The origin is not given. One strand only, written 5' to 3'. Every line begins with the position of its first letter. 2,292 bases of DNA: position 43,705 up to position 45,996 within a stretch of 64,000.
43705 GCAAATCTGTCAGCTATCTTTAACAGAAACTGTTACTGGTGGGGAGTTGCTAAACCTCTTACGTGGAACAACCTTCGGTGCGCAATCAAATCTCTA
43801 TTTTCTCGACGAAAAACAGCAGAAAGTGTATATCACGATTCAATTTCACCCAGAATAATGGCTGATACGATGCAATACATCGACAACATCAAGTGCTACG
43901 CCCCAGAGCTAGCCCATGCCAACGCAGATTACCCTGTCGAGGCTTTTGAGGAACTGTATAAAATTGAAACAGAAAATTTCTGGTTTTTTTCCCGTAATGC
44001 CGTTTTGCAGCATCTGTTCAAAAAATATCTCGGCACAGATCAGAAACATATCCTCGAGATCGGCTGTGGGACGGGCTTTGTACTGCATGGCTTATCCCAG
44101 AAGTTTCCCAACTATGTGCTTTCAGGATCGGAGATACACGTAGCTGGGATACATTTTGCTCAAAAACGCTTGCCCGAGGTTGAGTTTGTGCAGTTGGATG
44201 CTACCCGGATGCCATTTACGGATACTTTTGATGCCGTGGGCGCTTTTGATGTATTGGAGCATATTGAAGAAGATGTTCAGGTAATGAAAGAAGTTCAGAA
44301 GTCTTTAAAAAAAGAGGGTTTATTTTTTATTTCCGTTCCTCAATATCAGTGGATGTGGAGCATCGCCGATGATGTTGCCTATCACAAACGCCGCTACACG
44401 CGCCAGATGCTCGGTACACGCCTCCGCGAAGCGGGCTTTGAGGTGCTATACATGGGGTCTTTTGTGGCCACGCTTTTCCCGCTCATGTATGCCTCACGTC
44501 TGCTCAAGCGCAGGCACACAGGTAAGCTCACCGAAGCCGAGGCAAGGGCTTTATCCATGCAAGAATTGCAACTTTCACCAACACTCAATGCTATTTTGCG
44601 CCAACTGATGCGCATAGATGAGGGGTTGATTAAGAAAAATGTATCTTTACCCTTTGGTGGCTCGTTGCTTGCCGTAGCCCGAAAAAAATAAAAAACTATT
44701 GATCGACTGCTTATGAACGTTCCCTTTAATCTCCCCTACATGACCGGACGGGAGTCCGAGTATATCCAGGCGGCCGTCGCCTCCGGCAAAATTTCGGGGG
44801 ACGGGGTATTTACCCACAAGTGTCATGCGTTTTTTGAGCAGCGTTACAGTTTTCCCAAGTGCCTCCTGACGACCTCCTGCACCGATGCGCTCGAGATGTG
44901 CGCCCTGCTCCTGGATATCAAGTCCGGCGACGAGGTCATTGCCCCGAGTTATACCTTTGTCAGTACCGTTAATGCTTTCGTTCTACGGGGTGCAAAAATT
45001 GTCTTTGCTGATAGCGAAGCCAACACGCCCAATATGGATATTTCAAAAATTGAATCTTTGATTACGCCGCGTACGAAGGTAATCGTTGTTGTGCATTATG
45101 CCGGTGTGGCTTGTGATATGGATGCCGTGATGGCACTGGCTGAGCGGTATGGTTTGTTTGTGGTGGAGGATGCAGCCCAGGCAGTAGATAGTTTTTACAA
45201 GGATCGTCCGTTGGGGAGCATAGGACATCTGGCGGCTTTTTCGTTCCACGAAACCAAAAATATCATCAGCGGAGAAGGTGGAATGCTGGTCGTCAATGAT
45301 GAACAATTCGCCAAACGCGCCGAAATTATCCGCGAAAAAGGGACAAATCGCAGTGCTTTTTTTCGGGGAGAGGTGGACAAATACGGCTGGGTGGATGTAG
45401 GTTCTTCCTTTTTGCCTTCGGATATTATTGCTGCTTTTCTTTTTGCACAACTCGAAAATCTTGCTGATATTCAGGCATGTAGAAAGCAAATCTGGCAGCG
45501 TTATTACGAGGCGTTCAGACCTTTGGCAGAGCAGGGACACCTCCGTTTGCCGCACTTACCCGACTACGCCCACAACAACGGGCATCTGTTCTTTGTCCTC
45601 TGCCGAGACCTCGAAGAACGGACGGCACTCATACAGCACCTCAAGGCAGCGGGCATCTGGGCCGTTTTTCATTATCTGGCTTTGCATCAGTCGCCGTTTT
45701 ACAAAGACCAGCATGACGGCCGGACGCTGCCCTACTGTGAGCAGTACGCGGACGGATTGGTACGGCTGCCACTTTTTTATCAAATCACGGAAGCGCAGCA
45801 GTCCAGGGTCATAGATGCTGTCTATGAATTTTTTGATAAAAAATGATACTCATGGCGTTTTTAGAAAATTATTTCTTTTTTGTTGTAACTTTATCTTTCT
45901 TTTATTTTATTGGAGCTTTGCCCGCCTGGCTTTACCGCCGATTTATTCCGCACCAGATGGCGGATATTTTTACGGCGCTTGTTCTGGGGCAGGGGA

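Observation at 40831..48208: Arn/Gtr-like lipid-carrier glycosylation operon for an N-formylated 4-amino-4,6-dideoxyhexose, with aroQ fused at its end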

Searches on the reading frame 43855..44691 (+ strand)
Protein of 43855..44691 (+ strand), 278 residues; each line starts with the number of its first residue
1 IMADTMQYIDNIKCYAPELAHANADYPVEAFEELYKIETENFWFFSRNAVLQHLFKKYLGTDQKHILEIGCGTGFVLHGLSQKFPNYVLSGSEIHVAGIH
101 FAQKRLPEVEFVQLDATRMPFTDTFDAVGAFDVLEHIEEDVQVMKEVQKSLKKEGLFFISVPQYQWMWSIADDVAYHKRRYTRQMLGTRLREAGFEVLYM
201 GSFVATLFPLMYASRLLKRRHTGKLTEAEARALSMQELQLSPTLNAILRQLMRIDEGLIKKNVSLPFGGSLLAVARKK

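Call 4: search_protein_families(library=pfam, proteins=[window:43855-44691:+], max_evalue=0.01)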
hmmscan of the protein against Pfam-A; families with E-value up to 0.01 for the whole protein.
window:43855-44691:+ (278 aa): 12 families
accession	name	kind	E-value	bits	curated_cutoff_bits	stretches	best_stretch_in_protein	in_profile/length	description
PF08241.18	Methyltransf_11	-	2.1e-16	60.8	21.2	1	67-159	1-95/95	Methyltransferase domain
PF13649.12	Methyltransf_25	-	8.9e-16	58.8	27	1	66-155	1-97/97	Methyltransferase domain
PF13847.12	Methyltransf_31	-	3.8e-14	53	27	1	62-163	3-113/145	Methyltransferase domain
PF13489.12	Methyltransf_23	-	4.3e-14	53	27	1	52-198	10-162/164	Methyltransferase domain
PF08242.18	Methyltransf_12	-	5.7e-14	53.1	30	1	67-157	1-98/98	Methyltransferase domain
PF02390.23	Methyltransf_4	-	7.3e-05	22.7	24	1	63-112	2-51/173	Putative methyltransferase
PF08003.17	Methyltransf_9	-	0.00023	20.7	23.8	1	60-157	113-215/315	Protein of unknown function (DUF1698)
PF05175.20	MTS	-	0.0015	18.7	23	1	51-113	24-82/170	Methyltransferase small domain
PF01739.24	CheR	-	0.0016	18.3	27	0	100-159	111-173/195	CheR methyltransferase, SAM binding domain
PF05401.17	NodS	-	0.0017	18.7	24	1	60-145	41-127/201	Nodulation protein S (NodS)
PF03141.22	Methyltransf_29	-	0.0026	16.8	23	1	58-165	113-223/506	Putative S-adenosyl-L-methionine-dependent methyltransferase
PF02353.26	CMAS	-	0.0039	17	27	1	53-159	53-164/273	Mycolic acid cyclopropane synthetase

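Call 5: search_protein_families(library=ncbifam, proteins=[window:43855-44691:+], max_evalue=0.01)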
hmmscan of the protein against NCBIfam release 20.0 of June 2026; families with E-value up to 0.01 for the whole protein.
window:43855-44691:+ (278 aa): 34 families (the best 25 are shown)
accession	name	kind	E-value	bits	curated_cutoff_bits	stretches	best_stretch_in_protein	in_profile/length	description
TIGR02072.1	BioC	equivalog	3.6e-13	49.9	184.95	1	49-175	22-148/244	malonyl-ACP O-methyltransferase BioC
TIGR01983.1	UbiG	equivalog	5e-12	45.6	102.95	1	55-161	42-153/228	bifunctional 2-polyprenyl-6-hydroxyphenol methylase/3-demethylubiquinol 3-O-methyltransferase UbiG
NF002463.0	PRK01683.1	equivalog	5e-10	39.4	297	1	56-163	25-132/258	trans-aconitate 2-methyltransferase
NF008300.0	PRK11088.1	equivalog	5.2e-10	39.3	303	1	48-174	72-194/272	23S rRNA (guanine(745)-N(1))-methyltransferase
NF045667.1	MTase_DVU1556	equivalog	1.1e-09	38.1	155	1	61-200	21-165/213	DVU_1556 family methyltransferase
NF045825.1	FAmtase_mtf2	equivalog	3.2e-09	36.4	400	1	62-158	58-157/248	fatty-acid O-methyltransferase Mtf2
TIGR04345.1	ovoA_Cterm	equivalog_domain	7.4e-09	35.5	170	1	107-170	116-179/242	putative 4-mercaptohistidine N1-methyltransferase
TIGR01934.1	MenG_MenH_UbiE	subfamily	1.7e-08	34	158.35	1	52-159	33-141/223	ubiquinone/menaquinone biosynthesis methyltransferase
NF045823.1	PthPhpthDimycoMt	equivalog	2.4e-08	33.5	300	1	63-158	67-165/256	phthiotriol/phenolphthiotriol dimycocerosates methyltransferase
NF043040.1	corrin_prot_MT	hypoth_equivalog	2.4e-06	27.1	180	1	60-159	39-147/216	corrinoid protein-associated methyltransferase CpaM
TIGR00091.1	TIGR00091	equivalog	3.5e-06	26.5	112.65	1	55-113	9-67/194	tRNA (guanosine(46)-N7)-methyltransferase TrmB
NF011650.0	PRK15068.1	equivalog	5e-06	25.6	209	1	61-158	121-224/324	tRNA 5-methoxyuridine(34)/uridine 5-oxyacetic acid(34) synthase CmoB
NF001244.0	PRK00216.1-5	equivalog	8.6e-06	25.2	216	1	55-159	41-153/236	bifunctional demethylmenaquinone methyltransferase/2-methoxy-6-polyprenyl-1,4-benzoquinol methylase UbiE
NF040539.1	AST_met_ArsM_2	exception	2.7e-05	24.2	240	1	35-158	32-162/262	putative arsinothricin biosynthesis methyltransferase ArsM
TIGR03587.1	Pse_Me-ase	hypoth_equivalog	2.8e-05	24.3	112.05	1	62-145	43-128/204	pseudaminic acid biosynthesis-associated methylase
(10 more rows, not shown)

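Call 76: search_solved_structures(query=window:43858-44691:+, max_evalue=0.0001)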
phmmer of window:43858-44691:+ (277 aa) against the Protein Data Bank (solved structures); distinct sequences matched with E-value up to 0.0001: 13.
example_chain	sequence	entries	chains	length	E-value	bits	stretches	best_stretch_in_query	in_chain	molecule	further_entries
3l8d_A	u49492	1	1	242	4.7e-10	42.9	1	20-160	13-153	Methyltransferase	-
3cc8_A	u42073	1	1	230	3.8e-08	36.7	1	47-170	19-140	Putative methyltransferase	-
1p91_A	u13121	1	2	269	1.3e-07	35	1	47-127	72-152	Ribosomal RNA large subunit methyltransferase A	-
1wzn_A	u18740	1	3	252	2.3e-07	34.1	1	50-170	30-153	SAM-dependent methyltransferase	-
9we4_B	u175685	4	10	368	7.8e-07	32.4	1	60-159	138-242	N-methyltransferase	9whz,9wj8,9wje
1ve3_A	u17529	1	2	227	1.7e-06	31.3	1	42-158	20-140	hypothetical protein PH0226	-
2gs9_A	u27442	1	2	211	3.9e-06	30.1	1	63-167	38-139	Hypothetical protein TT1324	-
9wj7_B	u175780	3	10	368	7.9e-06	29.1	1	60-159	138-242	N-methyltransferase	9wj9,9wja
9whw_B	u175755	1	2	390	8.5e-06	29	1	61-159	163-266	N-methyltransferase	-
6uv6_A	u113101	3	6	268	2.1e-05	27.7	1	63-158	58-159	D-glucose O-methyltransferase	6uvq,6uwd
6uak_A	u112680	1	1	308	2.1e-05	27.7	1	50-166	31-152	SAM dependent methyltransferase LahSB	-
6gkv_A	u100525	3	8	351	4.2e-05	26.7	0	60-159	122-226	Coclaurine N-methyltransferase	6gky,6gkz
8ys9_A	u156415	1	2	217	5.8e-05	26.2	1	64-154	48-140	Phosphatidylethanolamine N-methyltransferase/phosphatidyl-N-methylethanolamine N-methyltra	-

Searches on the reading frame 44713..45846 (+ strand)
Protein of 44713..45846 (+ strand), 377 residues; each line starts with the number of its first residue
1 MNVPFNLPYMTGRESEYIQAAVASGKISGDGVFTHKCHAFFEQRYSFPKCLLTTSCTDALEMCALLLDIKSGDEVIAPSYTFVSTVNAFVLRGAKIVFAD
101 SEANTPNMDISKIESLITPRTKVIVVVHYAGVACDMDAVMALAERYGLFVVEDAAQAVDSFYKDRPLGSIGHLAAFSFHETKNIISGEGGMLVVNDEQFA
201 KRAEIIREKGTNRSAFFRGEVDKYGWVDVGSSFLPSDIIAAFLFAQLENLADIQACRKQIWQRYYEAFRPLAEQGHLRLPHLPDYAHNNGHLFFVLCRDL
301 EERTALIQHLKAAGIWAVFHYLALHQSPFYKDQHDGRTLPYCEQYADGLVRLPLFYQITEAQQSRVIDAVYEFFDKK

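Call 4: search_protein_families(library=pfam, proteins=[window:44713-45846:+], max_evalue=0.01)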
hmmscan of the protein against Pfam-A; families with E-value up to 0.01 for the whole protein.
window:44713-45846:+ (377 aa): 5 families
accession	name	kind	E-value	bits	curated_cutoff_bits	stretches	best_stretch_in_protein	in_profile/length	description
PF01041.23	DegT_DnrJ_EryC1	-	1.2e-88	298.2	19.8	1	11-370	4-359/360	DegT/DnrJ/EryC1/StrS aminotransferase family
PF00155.27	Aminotran_1_2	-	9.8e-08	32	19.7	1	51-155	69-187/361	Aminotransferase class I and II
PF00266.25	Aminotran_5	-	1.4e-07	31.3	21.5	1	49-160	63-182/371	Aminotransferase class-V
PF01212.27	Beta_elim_lyase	-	0.00092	19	27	1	42-325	42-245/288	Beta-eliminating lyase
PF01053.26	Cys_Met_Meta_PP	-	0.0022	17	27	1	49-202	69-221/381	Cys/Met metabolism PLP-dependent enzyme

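Call 5: search_protein_families(library=ncbifam, proteins=[window:44713-45846:+], max_evalue=0.01)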
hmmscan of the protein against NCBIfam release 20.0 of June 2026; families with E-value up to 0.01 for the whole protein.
window:44713-45846:+ (377 aa): 35 families (the best 25 are shown)
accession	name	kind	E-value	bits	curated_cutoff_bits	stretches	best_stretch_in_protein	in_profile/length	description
NF008687.0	PRK11706.1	equivalog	1.3e-174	580.4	375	1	3-374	2-374/375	dTDP-4-amino-4,6-dideoxygalactose transaminase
TIGR02379.1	ECA_wecE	subfamily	1.4e-161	537.5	434.85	1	3-375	2-376/376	dTDP-4-amino-4,6-dideoxy-D-glucose transaminase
NF008658.2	PRK11658.1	equivalog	2.7e-70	237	631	1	3-374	5-377/379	UDP-4-amino-4-deoxy-L-arabinose aminotransferase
TIGR03588.1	PseC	equivalog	5.3e-67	226.4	423.5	1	51-373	49-379/380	UDP-4-amino-4,6-dideoxy-N-acetyl-beta-L-altrosamine transaminase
TIGR04181.1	NHT_00031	hypoth_equivalog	8.2e-56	189.4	420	1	3-353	1-357/359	LegC family aminotransferase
NF011936.0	PRK15407.1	equivalog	6.4e-38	130.6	423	2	68-211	109-252/440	lipopolysaccharide biosynthesis protein RfbH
TIGR04427.1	PLP_DesI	equivalog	1.3e-36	126.6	650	1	48-369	68-378/390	dTDP-4-dehydro-6-deoxyglucose aminotransferase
NF041364.1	GntC_guanitoxin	equivalog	3.1e-08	32.9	415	1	49-154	62-174/356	guanitoxin biosynthesis PLP-dependent (S)-gamma-hydroxy-L-arginine cyclodehydratase GntC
NF004770.0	PRK06108.1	subfamily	1.4e-06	27.4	422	1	39-156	88-212/396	pyridoxal phosphate-dependent aminotransferase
TIGR01979.1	sufS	subfamily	3.4e-06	26.2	475.1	1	49-159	82-201/403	SufS family cysteine desulfurase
NF005732.0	PRK07550.1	equivalog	3.7e-06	26.2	366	1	35-151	81-203/389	aminotransferase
NF006569.0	PRK09082.1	subfamily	5.7e-06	25.7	420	1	38-127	81-170/386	methionine aminotransferase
NF040779.1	Sec_lyase_SclA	exception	1.2e-05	24.5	525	1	46-196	60-214/378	selenocysteine lyase SclA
TIGR01977.1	am_tr_V_EF2568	hypoth_equivalog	1.5e-05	24.2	377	1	53-197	68-216/376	cysteine desulfurase family protein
NF004650.0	PRK05994.1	equivalog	1.6e-05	23.9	667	1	53-190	83-216/427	O-acetylhomoserine aminocarboxypropyltransferase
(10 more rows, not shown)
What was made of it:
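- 44713..45846 (+): WecE-type dTDP-4-keto-6-deoxy-D-glucose 4-aminotransferase (377 aa). NF008687 580 bits (cutoff 375) and TIGR02379 537 bits (cutoff 435) (call 5).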

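Call 66: search_solved_structures(query=window:44713-45846:+, max_evalue=1e-20)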
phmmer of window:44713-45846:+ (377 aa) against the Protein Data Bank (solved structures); distinct sequences matched with E-value up to 1e-20: 50.
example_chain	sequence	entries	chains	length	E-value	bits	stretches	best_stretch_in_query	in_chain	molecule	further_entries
4piw_A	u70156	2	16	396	2.7e-131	441.3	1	3-374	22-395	TDP-4-keto-6-deoxy-D-glucose transaminase family protein | dTDP-4-amino-4,6-dideoxygalactose transaminase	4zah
6blg_A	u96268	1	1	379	4e-130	437.4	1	3-374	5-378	dTDP-4-amino-4,6-dideoxygalactose transaminase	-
1mdo_A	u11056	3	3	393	8e-56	193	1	3-373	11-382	ArnB aminotransferase | UDP-4-amino-4-deoxy-L-arabinose--oxoglutarate aminotransferase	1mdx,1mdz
4oca_A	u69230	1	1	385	5.4e-55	190.2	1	3-373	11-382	UDP-4-amino-4-deoxy-L-arabinose--oxoglutarate aminotransferase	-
8sng_A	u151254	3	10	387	5.6e-50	173.7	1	3-373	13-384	UDP-4-amino-4-deoxy-L-arabinose--oxoglutarate aminotransferase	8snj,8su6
4lc3_A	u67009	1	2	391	7.8e-50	173.3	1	50-373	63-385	Putative UDP-4-amino-4-deoxy-l-arabinose--oxoglutarate aminotransferase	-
7b0d_A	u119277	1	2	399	1.2e-47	166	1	53-374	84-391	Glutamine--scyllo-inositol transaminase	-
3bn1_A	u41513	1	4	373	1.4e-46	162.6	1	7-370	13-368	Perosamine synthetase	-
3dr7_A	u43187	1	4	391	1.6e-46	162.3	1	7-370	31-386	Putative perosamine synthetase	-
3dr4_A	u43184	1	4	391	1.1e-45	159.6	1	7-370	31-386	Putative perosamine synthetase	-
7b0m_AAA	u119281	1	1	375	1.5e-44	155.9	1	8-268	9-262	Sugar aminotransferase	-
3frk_A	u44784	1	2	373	4.7e-42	147.7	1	49-370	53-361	QdtB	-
5uid_A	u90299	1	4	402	2.3e-41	145.4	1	22-368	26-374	Aminotransferase TlmJ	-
7l7x_AAA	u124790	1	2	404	4.3e-39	137.9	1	8-286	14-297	DegT/DnrJ/EryC1/StrS aminotransferase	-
2oga_A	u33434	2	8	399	1e-38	136.7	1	53-375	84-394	Transaminase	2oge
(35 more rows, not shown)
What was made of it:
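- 44713..45846 (+): E. coli WecE 4piw E=2.7e-131, against ArnB 1mdo 8e-56 (call 66).
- On WecE (dTDP-4-keto-6-deoxy-D-glucose 4-aminotransferase): 4piw E=2.7e-131 (call 66).
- It passes both WecE model cutoffs and matches WecE at E=3e-131 (calls 5, 66).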
